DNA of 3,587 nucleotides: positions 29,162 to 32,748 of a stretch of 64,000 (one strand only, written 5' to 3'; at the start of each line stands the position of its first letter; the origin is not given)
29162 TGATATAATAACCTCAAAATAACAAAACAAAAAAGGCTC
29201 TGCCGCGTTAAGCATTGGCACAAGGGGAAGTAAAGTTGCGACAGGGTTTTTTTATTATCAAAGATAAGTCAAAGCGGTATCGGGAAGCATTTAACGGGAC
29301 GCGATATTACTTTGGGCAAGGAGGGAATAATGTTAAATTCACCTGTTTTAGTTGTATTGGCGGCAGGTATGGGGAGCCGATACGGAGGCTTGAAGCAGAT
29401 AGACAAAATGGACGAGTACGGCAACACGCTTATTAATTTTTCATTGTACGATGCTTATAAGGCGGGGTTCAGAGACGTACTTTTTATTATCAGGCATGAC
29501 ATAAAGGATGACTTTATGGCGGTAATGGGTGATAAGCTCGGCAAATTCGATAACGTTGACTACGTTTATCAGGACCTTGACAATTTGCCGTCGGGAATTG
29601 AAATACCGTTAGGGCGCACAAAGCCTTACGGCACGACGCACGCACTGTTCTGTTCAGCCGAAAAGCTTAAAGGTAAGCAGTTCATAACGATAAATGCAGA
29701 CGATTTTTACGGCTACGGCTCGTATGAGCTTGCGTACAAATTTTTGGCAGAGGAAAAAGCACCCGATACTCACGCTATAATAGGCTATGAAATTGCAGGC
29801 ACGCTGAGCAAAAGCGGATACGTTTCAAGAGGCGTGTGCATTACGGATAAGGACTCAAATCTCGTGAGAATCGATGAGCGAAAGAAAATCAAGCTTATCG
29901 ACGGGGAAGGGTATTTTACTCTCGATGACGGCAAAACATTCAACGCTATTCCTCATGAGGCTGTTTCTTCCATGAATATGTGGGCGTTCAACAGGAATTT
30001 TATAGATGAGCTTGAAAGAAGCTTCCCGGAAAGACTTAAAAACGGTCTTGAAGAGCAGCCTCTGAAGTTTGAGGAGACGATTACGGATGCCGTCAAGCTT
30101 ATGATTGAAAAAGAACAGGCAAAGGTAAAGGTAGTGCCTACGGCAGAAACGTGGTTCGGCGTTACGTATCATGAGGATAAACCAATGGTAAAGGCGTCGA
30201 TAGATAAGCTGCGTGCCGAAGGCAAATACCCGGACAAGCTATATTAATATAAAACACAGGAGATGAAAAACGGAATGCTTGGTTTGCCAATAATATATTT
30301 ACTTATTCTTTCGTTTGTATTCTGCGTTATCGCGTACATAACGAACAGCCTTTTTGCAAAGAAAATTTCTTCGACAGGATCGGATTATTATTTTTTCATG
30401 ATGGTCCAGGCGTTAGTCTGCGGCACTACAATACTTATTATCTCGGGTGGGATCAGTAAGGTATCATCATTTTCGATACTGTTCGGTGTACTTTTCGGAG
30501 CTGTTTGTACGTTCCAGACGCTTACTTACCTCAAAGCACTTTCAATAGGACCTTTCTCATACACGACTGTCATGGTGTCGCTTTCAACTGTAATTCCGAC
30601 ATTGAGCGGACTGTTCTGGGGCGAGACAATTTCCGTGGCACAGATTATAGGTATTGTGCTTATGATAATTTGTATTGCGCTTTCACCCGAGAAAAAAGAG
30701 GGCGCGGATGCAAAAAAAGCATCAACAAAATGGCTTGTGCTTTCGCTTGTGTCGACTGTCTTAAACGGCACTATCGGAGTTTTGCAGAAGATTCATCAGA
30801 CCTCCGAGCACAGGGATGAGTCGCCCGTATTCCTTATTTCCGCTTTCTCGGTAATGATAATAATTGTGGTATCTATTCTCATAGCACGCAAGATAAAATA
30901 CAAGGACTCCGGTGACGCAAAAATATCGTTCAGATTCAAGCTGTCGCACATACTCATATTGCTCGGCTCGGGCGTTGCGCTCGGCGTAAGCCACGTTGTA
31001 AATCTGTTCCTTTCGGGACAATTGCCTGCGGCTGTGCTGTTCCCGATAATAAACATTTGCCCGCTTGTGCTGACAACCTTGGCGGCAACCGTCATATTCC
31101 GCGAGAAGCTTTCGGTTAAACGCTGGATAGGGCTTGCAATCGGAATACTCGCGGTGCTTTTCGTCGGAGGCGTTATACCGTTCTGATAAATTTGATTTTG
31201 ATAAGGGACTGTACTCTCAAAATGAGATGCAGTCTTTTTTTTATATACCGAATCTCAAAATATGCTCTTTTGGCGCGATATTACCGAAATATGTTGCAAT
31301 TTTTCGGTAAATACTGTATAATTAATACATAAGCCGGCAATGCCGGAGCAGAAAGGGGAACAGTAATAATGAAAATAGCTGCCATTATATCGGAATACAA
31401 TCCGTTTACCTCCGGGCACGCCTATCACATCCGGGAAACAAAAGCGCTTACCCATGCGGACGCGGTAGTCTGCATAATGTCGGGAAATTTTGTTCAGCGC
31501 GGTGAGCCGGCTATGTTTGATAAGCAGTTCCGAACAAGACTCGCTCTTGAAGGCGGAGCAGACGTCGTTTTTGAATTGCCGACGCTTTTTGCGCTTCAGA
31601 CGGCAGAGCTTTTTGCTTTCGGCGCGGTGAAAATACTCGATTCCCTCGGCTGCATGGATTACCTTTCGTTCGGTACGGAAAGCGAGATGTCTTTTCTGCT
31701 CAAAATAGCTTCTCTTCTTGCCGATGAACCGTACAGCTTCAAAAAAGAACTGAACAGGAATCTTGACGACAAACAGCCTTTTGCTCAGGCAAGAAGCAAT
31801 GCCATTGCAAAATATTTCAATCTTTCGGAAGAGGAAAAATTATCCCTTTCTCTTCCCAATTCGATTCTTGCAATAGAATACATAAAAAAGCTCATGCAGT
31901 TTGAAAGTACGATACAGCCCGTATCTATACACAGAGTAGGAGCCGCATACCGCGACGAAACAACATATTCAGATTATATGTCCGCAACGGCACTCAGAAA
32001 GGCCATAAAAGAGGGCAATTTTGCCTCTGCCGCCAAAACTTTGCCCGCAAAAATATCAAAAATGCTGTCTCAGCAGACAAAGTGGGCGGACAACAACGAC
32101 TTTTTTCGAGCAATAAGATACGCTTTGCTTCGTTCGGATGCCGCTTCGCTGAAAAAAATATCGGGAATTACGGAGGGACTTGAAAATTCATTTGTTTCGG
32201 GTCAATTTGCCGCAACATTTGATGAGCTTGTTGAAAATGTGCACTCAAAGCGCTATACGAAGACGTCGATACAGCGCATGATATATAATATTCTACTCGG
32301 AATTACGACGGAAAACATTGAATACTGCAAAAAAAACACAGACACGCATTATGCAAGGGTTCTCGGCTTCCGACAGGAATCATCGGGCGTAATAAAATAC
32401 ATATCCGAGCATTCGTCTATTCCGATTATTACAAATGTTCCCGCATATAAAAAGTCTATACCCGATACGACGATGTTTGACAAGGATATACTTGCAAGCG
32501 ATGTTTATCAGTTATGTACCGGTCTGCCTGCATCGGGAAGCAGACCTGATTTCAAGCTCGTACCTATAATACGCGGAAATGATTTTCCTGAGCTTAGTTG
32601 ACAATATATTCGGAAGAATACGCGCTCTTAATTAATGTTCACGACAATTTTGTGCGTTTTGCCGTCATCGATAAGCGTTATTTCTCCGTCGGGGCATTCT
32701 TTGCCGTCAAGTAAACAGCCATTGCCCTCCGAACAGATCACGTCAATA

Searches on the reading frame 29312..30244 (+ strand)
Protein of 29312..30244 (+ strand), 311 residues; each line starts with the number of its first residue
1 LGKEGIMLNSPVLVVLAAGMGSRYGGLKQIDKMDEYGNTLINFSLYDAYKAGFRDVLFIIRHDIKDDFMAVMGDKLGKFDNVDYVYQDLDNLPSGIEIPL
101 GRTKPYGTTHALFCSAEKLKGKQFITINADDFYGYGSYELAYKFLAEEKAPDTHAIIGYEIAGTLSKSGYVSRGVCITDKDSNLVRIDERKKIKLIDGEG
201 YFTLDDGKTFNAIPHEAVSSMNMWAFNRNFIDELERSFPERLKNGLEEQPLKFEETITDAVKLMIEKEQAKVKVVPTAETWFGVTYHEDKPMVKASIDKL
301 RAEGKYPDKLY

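Call 57: search_protein_families(library=pfam, proteins=[window:29312-30244:+], max_evalue=0.00001)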
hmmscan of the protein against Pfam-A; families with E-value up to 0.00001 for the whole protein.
window:29312-30244:+ (311 aa): 1 family
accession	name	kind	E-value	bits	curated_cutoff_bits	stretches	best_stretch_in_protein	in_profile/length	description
PF00483.29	NTP_transferase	-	4.9e-07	30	21.2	1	14-282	3-227/245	Nucleotidyl transferase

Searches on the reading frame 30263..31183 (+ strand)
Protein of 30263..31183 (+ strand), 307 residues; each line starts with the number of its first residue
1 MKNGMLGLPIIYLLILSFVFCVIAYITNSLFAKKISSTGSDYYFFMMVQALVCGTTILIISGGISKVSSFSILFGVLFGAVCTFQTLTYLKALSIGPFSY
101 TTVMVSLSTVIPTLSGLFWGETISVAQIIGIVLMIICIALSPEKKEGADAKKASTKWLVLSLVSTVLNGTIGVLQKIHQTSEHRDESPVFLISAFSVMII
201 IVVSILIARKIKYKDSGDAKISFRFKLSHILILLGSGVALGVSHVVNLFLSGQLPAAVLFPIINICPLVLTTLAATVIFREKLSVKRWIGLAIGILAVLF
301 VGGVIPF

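Call 93: search_protein_families(library=pfam, proteins=[window:30263-31183:+], max_evalue=0.001)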
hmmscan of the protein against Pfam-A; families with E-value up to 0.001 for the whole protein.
window:30263-31183:+ (307 aa): 1 family
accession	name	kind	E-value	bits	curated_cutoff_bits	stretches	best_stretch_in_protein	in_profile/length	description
PF00892.27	EamA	-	3.2e-12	47.3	28.2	2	156-301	2-133/135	EamA-like transporter family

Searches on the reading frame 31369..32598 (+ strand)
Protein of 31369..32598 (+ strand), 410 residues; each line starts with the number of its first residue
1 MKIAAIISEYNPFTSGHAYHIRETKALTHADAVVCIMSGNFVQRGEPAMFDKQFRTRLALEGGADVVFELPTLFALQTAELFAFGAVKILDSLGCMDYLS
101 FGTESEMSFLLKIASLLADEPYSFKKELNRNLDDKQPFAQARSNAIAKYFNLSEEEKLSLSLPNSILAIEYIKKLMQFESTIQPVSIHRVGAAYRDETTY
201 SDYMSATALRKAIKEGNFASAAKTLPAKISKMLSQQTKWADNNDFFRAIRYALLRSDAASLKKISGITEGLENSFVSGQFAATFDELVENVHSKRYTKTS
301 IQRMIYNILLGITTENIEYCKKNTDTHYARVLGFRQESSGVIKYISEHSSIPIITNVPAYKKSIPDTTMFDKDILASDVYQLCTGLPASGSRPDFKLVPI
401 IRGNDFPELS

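Call 20: search_protein_families(library=pfam, proteins=[window:31369-32598:+], max_evalue=0.001)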
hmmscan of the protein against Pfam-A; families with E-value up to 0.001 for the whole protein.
window:31369-32598:+ (410 aa): 2 families
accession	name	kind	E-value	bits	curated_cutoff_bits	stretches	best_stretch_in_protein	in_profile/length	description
PF05636.17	HIGH_NTase1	-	1.3e-125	420.3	27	1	1-384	1-390/402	HIGH Nucleotidyl Transferase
PF08218.17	Citrate_ly_lig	-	6.3e-06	26.4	20.9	0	3-64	1-55/182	Citrate lyase ligase C-terminal domain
